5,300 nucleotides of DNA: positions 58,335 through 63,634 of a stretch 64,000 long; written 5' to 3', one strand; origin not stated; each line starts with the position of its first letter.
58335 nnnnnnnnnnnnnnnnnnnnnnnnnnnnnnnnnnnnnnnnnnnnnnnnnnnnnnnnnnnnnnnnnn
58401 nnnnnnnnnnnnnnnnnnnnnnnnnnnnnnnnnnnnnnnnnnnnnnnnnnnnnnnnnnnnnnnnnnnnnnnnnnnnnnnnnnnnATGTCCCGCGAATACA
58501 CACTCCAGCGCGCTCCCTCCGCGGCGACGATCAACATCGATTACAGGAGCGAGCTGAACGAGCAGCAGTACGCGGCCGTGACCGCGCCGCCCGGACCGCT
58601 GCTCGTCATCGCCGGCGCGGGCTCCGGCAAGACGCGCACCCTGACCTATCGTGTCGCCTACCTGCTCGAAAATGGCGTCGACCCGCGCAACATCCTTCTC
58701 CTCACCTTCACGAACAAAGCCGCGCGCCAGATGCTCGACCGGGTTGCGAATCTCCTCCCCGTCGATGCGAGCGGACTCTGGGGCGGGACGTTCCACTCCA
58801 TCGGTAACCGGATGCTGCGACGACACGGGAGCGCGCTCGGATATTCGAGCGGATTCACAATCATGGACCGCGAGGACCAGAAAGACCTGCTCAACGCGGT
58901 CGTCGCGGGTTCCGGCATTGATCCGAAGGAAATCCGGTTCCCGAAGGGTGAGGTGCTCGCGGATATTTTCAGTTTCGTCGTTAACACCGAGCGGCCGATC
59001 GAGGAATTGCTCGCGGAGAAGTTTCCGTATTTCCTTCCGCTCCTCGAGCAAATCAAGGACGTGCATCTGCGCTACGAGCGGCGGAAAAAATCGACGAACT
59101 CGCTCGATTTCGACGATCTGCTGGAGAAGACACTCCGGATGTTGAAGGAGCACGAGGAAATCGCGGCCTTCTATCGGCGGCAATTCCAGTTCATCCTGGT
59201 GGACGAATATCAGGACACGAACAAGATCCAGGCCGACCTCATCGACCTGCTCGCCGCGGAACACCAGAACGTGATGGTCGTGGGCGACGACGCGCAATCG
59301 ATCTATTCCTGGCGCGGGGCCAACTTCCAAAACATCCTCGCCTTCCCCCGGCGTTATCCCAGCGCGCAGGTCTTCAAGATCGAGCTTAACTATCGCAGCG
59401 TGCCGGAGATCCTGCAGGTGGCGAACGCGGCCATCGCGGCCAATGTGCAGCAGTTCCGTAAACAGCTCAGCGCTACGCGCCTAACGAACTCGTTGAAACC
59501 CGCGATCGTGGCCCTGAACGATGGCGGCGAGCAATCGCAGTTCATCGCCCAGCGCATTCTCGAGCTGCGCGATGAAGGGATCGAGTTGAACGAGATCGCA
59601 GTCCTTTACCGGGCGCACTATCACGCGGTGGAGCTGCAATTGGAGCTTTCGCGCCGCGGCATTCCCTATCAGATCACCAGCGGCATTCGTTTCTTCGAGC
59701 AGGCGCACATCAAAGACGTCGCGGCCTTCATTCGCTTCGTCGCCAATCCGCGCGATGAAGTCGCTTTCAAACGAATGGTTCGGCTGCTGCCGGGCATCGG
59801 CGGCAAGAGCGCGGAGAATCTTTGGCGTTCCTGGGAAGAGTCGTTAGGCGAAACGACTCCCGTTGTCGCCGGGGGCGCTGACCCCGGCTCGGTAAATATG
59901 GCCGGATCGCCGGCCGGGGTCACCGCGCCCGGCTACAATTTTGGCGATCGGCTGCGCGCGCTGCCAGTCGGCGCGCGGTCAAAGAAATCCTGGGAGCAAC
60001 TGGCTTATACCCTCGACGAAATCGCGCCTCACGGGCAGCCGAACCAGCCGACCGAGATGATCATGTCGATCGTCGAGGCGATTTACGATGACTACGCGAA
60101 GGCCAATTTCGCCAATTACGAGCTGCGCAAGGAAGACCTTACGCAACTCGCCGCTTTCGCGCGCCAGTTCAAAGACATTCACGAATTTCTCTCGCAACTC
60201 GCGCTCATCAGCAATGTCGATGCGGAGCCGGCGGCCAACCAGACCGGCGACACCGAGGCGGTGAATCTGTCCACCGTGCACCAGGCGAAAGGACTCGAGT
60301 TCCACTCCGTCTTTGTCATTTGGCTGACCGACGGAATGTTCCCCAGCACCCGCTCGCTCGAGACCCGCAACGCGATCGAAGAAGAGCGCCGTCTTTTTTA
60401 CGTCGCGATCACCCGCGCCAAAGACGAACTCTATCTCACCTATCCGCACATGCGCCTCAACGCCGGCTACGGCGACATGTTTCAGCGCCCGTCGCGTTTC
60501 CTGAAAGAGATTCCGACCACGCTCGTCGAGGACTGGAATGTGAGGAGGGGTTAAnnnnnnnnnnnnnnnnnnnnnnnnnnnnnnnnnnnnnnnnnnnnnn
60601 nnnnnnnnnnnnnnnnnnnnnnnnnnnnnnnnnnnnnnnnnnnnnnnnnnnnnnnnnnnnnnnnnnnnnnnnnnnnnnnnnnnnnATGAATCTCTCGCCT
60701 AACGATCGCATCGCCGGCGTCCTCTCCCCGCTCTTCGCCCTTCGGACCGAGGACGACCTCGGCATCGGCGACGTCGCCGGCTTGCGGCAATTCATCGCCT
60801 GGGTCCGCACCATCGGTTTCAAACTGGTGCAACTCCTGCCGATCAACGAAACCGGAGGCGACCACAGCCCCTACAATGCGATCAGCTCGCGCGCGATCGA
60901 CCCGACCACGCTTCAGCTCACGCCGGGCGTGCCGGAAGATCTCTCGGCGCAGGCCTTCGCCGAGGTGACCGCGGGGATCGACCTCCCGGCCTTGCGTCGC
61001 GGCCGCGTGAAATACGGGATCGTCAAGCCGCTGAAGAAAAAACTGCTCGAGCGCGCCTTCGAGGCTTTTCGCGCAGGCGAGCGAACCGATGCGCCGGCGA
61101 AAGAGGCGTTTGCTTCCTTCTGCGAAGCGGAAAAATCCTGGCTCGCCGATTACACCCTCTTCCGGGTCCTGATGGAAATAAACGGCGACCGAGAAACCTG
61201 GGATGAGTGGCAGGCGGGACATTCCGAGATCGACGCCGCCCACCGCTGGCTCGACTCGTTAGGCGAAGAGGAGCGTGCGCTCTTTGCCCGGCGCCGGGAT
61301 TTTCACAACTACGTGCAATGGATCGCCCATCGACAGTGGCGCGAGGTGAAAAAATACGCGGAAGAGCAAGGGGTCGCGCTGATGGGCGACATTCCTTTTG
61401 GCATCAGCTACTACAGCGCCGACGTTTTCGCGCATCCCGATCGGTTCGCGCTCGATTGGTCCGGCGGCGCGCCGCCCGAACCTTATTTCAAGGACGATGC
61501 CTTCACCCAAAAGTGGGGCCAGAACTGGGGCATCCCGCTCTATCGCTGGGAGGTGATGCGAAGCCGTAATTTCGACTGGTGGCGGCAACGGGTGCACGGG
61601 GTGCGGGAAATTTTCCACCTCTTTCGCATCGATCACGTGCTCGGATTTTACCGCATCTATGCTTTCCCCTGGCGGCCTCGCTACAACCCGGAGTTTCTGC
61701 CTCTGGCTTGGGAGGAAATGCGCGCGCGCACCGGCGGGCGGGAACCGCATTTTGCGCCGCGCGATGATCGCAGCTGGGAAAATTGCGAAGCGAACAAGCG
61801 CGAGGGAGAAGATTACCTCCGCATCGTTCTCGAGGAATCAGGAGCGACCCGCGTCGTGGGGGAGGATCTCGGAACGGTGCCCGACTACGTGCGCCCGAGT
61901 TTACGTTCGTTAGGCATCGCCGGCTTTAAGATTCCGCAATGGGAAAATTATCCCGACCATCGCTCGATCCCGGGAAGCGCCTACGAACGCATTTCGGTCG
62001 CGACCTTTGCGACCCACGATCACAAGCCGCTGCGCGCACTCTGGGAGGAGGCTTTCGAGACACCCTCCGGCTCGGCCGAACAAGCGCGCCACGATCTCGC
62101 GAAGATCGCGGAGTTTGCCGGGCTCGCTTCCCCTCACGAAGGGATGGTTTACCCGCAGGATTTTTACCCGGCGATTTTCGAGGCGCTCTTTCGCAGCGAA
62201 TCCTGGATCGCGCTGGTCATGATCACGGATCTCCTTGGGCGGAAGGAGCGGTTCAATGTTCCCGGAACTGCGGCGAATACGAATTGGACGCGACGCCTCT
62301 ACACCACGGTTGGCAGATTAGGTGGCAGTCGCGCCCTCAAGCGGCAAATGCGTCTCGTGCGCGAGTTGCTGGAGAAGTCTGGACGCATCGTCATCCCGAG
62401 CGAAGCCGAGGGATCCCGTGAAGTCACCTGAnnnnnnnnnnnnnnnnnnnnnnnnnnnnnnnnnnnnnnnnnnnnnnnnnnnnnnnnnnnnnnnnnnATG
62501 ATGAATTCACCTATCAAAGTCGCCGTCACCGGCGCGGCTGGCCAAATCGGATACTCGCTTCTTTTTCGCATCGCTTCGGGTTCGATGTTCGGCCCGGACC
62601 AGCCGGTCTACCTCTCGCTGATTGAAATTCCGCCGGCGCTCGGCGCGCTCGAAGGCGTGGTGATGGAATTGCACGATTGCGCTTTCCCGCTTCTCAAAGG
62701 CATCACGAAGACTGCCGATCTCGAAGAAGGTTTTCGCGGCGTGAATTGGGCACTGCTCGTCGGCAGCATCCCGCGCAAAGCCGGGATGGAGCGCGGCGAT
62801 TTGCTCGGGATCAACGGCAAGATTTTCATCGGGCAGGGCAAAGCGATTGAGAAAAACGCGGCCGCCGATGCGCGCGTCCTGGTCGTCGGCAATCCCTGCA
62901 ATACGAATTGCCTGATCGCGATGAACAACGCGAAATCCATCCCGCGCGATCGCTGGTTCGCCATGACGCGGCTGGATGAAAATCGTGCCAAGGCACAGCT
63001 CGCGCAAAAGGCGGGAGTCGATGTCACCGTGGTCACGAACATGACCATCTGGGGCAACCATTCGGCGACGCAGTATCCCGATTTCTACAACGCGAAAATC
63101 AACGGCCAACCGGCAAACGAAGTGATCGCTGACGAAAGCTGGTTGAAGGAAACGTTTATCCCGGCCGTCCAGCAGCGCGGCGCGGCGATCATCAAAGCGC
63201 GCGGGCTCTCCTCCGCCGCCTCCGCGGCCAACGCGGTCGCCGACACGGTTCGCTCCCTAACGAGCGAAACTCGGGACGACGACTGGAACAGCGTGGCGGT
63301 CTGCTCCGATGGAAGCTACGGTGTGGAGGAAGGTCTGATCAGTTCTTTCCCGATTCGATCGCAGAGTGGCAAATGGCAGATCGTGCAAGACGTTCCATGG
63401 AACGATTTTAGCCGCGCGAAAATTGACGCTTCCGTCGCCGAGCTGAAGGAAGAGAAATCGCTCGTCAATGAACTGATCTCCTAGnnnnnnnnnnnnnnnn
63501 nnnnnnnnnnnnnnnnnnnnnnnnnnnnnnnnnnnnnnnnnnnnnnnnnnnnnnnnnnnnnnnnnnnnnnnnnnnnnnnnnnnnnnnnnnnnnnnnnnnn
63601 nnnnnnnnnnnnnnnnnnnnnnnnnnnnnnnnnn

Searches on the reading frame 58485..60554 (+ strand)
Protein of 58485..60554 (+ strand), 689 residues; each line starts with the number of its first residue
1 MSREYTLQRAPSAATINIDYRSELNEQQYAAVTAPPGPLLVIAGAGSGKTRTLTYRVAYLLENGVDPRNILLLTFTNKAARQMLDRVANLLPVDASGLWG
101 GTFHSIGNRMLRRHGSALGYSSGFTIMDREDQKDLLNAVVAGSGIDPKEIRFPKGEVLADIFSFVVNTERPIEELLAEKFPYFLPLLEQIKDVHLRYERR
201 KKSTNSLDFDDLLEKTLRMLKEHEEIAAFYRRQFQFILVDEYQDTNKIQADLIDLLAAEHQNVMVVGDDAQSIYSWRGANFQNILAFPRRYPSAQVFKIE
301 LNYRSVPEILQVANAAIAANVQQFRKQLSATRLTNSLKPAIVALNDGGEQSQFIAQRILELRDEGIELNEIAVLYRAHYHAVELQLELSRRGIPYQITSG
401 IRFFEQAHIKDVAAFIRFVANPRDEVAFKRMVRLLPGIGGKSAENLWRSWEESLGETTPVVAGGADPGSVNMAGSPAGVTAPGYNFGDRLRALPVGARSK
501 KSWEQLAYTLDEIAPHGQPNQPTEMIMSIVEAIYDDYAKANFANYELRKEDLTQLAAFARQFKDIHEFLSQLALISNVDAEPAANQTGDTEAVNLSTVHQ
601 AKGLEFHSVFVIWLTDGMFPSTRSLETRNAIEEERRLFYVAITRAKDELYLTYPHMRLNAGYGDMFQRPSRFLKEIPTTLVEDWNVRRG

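Call 60: search_protein_families(library=pfam, proteins=[window:58485-60554:+], max_evalue=0.0001)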
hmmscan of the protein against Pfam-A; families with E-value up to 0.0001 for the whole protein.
window:58485-60554:+ (689 aa): 6 families
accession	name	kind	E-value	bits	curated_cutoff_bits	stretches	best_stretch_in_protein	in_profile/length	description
PF00580.27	UvrD-helicase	-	1.1e-79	268.4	23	1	24-291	1-270/271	UvrD/REP helicase N-terminal domain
PF13361.12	UvrD_C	-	1.5e-58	199.4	25.6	2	550-653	236-347/350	UvrD-like helicase C-terminal domain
PF13245.12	AAA_19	-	3.8e-22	79.3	25.1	1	30-275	3-132/134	AAA domain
PF13538.12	UvrD_C_2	-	2.4e-10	40.5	27.4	1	595-652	4-52/52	UvrD-like helicase C-terminal domain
PF01443.25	Viral_helicase1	-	2.6e-10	40.9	21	0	582-651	166-226/228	Viral superfamily 1 RNA helicase core domain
PF13604.12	AAA_30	-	3.2e-07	30.7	27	0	24-86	2-65/191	AAA domain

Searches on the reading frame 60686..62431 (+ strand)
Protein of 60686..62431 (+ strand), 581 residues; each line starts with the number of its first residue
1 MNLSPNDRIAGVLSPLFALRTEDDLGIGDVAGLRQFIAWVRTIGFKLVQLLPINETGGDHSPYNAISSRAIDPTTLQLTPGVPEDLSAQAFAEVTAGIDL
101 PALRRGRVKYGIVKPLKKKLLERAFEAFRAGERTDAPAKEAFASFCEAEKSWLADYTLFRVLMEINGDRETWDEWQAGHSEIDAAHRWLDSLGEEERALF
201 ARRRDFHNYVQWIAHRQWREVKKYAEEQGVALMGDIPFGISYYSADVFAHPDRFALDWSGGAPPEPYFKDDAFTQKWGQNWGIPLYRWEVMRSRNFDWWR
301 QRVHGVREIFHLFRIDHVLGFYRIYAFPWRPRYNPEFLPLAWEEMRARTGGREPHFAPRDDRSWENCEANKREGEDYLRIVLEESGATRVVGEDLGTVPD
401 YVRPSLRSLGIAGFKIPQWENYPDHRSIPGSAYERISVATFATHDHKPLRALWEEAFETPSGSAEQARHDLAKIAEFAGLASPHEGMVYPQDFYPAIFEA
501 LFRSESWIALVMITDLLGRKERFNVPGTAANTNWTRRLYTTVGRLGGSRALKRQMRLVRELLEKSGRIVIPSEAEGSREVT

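Call 60: search_protein_families(library=pfam, proteins=[window:60686-62431:+], max_evalue=0.0001)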
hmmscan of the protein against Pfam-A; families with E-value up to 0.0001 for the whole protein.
window:60686-62431:+ (581 aa): 1 family
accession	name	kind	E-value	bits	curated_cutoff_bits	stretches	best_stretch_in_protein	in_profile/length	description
PF02446.23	Glyco_hydro_77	-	1.4e-111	374.1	25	1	15-539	2-460/465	4-alpha-glucanotransferase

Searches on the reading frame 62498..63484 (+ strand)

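Call 60: search_protein_families(library=pfam, proteins=[window:62498-63484:+], max_evalue=0.0001)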
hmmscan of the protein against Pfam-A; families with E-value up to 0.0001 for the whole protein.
window:62498-63484:+ (328 aa): 2 families
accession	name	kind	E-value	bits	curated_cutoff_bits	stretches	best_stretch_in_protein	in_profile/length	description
PF02866.23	Ldh_1_C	-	2.2e-44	152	22.6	1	157-324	1-171/174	lactate/malate dehydrogenase, alpha/beta C-terminal domain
PF00056.29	Ldh_1_N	-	5.1e-32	111.3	27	1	6-149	1-136/141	lactate/malate dehydrogenase, NAD binding domain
